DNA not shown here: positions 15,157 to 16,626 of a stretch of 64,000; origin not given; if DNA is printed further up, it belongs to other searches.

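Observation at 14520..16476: CetZ-like (archaeal cell-shape tubulin) homologue in a bacterial genome, divergent from an HTH-receiver regulator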

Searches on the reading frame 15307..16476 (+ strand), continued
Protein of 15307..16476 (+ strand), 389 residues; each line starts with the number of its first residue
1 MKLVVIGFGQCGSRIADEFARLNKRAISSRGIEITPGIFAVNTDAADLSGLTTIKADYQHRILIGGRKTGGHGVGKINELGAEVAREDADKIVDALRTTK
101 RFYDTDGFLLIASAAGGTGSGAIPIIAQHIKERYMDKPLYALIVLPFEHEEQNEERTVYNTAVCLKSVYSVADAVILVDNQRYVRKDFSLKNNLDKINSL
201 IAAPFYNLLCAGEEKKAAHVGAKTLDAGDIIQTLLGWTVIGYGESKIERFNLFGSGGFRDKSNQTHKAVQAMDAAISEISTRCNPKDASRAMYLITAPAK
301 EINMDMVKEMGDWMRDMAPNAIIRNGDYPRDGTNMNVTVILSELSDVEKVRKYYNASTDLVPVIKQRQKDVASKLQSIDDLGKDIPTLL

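Call 46: list_cluster_members(proteins=[P0140, P0147, P0150, P0155, P0160, P0170, P0167, P0244, P0127, P0122])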
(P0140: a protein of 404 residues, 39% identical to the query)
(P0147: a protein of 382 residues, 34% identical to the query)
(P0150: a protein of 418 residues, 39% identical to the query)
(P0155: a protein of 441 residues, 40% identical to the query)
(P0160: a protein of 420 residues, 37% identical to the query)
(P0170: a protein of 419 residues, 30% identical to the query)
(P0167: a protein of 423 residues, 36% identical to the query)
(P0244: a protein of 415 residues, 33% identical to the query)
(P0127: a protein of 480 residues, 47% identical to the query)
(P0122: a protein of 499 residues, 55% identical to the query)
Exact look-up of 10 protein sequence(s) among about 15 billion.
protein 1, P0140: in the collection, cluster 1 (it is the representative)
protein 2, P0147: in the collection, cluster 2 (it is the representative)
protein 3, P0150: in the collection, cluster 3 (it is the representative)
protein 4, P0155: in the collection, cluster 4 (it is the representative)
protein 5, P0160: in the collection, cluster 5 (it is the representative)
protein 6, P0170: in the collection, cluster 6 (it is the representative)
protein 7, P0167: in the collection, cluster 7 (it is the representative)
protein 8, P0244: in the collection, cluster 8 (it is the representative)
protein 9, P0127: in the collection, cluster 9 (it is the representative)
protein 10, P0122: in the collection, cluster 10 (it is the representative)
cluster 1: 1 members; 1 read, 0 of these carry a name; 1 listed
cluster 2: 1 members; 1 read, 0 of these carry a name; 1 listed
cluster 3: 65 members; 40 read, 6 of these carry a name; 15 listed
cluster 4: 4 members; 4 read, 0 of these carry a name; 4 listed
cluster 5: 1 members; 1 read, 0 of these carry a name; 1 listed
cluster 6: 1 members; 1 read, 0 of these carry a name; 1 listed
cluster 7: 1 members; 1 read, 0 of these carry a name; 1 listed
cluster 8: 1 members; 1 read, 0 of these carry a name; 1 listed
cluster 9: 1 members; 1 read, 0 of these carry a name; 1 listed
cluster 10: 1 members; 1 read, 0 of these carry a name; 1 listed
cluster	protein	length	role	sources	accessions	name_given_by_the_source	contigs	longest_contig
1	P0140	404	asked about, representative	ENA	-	-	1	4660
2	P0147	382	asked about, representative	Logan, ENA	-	-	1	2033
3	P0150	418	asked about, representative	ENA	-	-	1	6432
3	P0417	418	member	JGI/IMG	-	cell division GTPase FtsZ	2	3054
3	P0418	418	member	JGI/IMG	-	cell division GTPase FtsZ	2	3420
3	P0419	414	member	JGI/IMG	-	cell division GTPase FtsZ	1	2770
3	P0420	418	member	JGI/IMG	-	cell division GTPase FtsZ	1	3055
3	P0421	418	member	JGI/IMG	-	cell division GTPase FtsZ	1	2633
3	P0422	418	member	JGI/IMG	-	cell division GTPase FtsZ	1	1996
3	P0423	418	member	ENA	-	-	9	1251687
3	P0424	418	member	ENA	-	-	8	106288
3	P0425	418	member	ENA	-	-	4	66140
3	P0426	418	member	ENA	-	-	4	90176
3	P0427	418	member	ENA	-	-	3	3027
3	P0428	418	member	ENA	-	-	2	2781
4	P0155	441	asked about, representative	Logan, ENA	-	-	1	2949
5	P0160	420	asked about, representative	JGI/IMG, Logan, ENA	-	-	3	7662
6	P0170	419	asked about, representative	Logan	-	-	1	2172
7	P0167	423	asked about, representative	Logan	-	-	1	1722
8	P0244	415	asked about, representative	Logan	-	-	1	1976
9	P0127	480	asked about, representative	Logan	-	-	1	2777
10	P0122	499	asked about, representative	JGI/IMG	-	-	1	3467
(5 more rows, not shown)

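Call 47: predict_structure(alignment_id=A1)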
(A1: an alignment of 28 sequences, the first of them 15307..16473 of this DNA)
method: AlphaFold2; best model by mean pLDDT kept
length: 389 residues; sequences in the alignment: 28
mean_pLDDT: 45.4   pTM: 0.37
mean pLDDT of the five models: 45.4, 45.1, 42.7, 40.4, 39.3
residues with pLDDT >= 90: 0; 70-90: 18; 50-70: 135; < 50: 236
segments of 3 or more residues with pLDDT < 50: 43-89, 114-120, 144-238, 249-259, 288-291, 297-307, 309-311, 313-331, 340-361, 374-377, 384-389
pLDDT, mean of each block of 10 residues (from residue 1): 68 62 69 70 39 36 33 26 41 57 68 48 58 65 42 31 32 28 26 32 28 23 27 38 56 44 55 60 53 49 46 45 37 54 40 40 51 49 44
secondary structure, 60 per line:
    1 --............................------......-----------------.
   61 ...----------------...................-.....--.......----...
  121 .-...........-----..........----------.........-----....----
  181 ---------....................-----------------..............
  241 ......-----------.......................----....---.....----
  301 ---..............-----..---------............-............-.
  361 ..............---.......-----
elements in order: E3-8 H9-30 E37-42 E60-63 H80-98 H100-104 E107-113 H118-121 H123-133 E139-148 E159-167 E173-176 H190-209 H227-236 E237-246 H258-280 H285-288 E292-296 H304-317 E334-342 H347-358 H360-374 H378-384

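Call 48: list_cluster_members(proteins=[P0151, P0152, P0153, P0161, P0162, P0163, P0164, P0171, P0176, P0179])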
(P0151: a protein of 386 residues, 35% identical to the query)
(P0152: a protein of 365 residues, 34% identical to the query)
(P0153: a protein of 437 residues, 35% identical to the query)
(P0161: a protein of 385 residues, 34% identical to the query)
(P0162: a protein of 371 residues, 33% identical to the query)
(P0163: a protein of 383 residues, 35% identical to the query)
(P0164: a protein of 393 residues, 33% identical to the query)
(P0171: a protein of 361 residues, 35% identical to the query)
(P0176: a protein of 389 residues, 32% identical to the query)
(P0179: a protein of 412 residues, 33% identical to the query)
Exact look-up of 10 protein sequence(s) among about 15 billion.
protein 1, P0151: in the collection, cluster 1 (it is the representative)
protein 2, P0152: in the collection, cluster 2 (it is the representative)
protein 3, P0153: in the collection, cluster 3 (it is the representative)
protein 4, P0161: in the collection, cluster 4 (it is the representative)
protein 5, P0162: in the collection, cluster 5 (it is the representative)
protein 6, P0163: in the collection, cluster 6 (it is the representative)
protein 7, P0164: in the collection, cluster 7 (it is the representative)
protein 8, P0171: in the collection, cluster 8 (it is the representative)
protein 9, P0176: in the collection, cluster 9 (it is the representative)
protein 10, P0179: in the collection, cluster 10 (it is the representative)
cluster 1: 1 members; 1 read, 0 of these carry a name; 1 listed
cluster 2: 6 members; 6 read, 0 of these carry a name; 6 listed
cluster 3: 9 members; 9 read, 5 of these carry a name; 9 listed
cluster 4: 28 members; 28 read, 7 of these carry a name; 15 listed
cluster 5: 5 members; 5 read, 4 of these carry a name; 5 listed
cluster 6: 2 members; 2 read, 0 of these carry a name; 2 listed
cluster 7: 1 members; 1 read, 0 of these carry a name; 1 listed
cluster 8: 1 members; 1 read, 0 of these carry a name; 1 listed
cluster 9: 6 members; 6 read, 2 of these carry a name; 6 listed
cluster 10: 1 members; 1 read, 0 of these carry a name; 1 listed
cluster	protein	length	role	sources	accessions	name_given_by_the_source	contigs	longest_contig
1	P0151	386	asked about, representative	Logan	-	-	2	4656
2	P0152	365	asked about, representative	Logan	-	-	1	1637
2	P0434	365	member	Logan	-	-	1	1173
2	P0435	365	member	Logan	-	-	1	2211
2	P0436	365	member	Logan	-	-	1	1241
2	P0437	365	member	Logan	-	-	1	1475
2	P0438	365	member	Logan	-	-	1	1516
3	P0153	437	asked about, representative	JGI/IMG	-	-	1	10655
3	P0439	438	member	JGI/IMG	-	cell division GTPase FtsZ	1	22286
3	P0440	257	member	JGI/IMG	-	cell division GTPase FtsZ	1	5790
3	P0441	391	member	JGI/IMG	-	cell division GTPase FtsZ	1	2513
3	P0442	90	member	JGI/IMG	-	hypothetical protein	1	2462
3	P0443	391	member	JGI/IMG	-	cell division GTPase FtsZ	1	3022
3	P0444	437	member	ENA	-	-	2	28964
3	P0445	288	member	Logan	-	-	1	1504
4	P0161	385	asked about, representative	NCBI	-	-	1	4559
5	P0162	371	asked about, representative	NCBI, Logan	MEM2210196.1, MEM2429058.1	MAG: tubulin/FtsZ family protein [Nitrososphaerales archaeon]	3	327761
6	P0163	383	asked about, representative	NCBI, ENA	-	-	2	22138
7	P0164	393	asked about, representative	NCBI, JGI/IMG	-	-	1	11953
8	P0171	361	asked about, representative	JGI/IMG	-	-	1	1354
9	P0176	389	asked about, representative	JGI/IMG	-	-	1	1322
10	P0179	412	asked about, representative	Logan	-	-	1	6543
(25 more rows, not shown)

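Call 57: find_encoding_contigs(protein=window:15307-16476:+, flank=3000, max_places=4)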
Protein window:15307-16476:+ (389 aa): no gene with exactly this product is on record in the collection.

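Call 58: find_related_loci(query=P0150, collection=metagenome_contigs, flank=10000)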
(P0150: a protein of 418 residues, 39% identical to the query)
Query P0150 (418 aa) in metagenome_contigs; peptide patterns used: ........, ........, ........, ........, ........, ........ (x = any residue, [..] = any of these).
202 stretches matched a pattern; 73 encode a relative of the query (tblastn E <= 1e-3); 73 distinct loci.
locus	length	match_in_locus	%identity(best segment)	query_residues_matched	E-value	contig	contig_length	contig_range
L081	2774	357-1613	78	1-418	0e+0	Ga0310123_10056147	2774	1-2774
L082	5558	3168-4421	80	1-418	0e+0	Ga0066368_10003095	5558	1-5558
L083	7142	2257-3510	80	1-418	0e+0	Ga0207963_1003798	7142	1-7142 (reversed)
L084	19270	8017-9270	79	1-418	0e+0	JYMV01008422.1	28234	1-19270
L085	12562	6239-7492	79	1-418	0e+0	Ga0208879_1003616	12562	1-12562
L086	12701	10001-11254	79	1-418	0e+0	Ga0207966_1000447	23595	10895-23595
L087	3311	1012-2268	78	1-418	0e+0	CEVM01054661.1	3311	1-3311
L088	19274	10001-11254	79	1-418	0e+0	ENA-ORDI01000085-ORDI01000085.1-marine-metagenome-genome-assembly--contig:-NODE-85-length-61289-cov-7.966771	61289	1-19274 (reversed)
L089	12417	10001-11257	78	1-418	0e+0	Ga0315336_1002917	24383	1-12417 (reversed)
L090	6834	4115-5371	79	1-418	0e+0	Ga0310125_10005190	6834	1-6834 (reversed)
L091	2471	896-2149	74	1-418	0e+0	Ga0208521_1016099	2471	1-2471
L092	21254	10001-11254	74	1-418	0e+0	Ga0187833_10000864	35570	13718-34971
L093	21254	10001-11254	73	1-418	0e+0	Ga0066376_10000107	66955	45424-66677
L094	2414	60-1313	72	1-418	0e+0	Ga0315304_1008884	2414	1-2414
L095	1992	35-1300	72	1-418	0e+0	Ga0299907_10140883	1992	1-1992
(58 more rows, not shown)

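Call 61: search_protein_families(library=pfam, proteins=[L093:3736-4686:-, L093:4751-5284:-, L093:5848-7203:+, L093:7209-8165:+, L093:8193-8573:-, L093:11395-12300:+, L093:12488-13294:-, L093:13447-14331:+, L093:14450-15013:-, L093:15701-16336:-], max_evalue=0.00001)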
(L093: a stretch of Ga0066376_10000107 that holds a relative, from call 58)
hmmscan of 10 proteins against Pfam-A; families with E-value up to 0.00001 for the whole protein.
L093:3736-4686:- (316 aa): 3 families
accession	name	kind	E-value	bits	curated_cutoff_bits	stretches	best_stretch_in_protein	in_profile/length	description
PF00561.26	Abhydrolase_1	-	2.7e-25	89.9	25.8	1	57-170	1-111/245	alpha/beta hydrolase fold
PF12697.13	Abhydrolase_6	-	8.9e-18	66.2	26.3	1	59-274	1-189/217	Alpha/beta hydrolase family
PF12146.15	Hydrolase_4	-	1.5e-13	51.1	27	1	59-153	7-107/239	Serine aminopeptidase, S33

L093:4751-5284:- (177 aa): 1 family
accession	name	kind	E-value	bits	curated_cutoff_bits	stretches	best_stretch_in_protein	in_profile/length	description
PF01035.26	DNA_binding_1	-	1.2e-28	99.2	27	1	89-168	1-79/81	6-O-methylguanine DNA methyltransferase, DNA binding domain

L093:5848-7203:+ (452 aa): 4 families
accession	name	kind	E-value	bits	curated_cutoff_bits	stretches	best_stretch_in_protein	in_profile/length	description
PF17991.7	Thioredoxin_10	-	2.1e-14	54.7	27.1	1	288-446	1-142/142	Thioredoxin like C-terminal domain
PF00578.27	AhpC-TSA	-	1.1e-13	51.6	26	1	112-235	1-123/124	AhpC/TSA family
PF08534.16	Redoxin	-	1.7e-12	47.8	26.6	1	112-240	2-135/148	Redoxin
PF13905.12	Thioredoxin_8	-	2.2e-06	28.3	27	1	138-231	1-92/94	Thioredoxin-like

L093:7209-8165:+ (319 aa): 0 families

L093:8193-8573:- (126 aa): 3 families
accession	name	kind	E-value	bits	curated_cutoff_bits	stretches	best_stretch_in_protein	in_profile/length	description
PF13560.12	HTH_31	-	8.6e-10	39.2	27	1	10-62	2-55/64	Helix-turn-helix domain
PF01381.28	HTH_3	-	2.1e-09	37.7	23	1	14-68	1-55/55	Helix-turn-helix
PF12844.13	HTH_19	-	1.5e-07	31.7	30.2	1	11-70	1-60/64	Helix-turn-helix domain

L093:11395-12300:+ (302 aa): 0 families

L093:12488-13294:- (268 aa): 1 family
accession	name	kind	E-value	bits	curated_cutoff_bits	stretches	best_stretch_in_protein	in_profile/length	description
PF17645.6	Amdase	-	1e-21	78.1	25.9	1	25-250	1-220/228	Arylmalonate decarboxylase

L093:13447-14331:+ (295 aa): 2 families
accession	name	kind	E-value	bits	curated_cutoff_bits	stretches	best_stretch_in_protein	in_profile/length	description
PF01738.24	DLH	-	1.7e-49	168.8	21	1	70-292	5-216/217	Dienelactone hydrolase family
PF00326.27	Peptidase_S9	-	3.1e-07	30.5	22.6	0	219-294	143-211/213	Prolyl oligopeptidase family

L093:14450-15013:- (187 aa): 1 family
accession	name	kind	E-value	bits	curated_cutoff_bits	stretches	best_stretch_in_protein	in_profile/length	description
PF02775.26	TPP_enzyme_C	-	2.5e-21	76.5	21.9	1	42-158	20-150/151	Thiamine pyrophosphate enzyme, C-terminal TPP binding domain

L093:15701-16336:- (211 aa): 0 families
